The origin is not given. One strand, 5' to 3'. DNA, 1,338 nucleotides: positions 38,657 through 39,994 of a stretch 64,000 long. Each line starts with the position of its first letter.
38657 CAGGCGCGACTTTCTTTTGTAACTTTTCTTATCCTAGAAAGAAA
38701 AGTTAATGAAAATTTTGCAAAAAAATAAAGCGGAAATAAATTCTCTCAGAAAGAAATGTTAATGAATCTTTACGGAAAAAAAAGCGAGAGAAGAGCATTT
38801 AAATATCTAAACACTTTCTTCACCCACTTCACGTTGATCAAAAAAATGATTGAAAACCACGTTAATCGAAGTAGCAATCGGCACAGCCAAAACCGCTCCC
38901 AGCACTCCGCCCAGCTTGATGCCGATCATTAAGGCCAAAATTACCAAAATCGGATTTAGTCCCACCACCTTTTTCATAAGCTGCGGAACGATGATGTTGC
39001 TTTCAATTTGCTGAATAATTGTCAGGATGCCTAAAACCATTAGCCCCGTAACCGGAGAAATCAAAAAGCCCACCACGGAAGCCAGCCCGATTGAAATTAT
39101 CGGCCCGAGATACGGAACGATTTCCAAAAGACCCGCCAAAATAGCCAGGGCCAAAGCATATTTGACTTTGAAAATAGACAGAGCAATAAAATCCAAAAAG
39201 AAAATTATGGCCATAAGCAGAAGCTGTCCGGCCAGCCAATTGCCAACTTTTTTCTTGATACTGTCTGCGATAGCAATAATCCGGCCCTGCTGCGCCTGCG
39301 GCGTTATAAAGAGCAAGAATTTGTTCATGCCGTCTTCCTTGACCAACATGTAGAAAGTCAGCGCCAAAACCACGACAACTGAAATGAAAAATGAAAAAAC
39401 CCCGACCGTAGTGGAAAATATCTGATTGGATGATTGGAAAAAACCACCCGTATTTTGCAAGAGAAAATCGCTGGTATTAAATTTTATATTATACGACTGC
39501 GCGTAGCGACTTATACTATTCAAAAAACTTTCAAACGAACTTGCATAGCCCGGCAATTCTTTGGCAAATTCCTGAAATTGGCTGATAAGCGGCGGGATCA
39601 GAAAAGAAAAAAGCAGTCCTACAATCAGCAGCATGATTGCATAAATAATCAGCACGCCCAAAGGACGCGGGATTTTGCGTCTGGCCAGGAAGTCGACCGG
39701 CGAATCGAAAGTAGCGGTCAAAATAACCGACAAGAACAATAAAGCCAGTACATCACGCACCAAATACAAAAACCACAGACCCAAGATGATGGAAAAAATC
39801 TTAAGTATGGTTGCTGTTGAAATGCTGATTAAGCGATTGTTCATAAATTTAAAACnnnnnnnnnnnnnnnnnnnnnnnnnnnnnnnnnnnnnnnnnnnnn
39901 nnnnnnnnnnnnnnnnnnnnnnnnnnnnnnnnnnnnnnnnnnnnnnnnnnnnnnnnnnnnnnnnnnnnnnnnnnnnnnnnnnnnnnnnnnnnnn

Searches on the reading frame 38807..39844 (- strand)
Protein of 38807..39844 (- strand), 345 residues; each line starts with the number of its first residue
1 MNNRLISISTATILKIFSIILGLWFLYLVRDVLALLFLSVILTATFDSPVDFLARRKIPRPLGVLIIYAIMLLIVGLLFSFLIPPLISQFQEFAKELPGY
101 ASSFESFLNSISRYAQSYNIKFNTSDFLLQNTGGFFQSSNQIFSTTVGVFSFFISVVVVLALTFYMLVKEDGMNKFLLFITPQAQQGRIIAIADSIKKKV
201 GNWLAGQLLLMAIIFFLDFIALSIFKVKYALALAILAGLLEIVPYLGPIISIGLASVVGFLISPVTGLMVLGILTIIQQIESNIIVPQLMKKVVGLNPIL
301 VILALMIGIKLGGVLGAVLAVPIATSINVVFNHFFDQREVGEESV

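Call 48: search_protein_families(library=pfam, proteins=[window:38807-39844:-], max_evalue=0.00001)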
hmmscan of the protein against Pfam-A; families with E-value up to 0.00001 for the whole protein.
window:38807-39844:- (345 aa): 1 family
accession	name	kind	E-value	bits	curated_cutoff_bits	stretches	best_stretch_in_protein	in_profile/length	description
PF01594.21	AI-2E_transport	-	5.8e-63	213.5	34.3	1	16-334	5-326/327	AI-2E family transporter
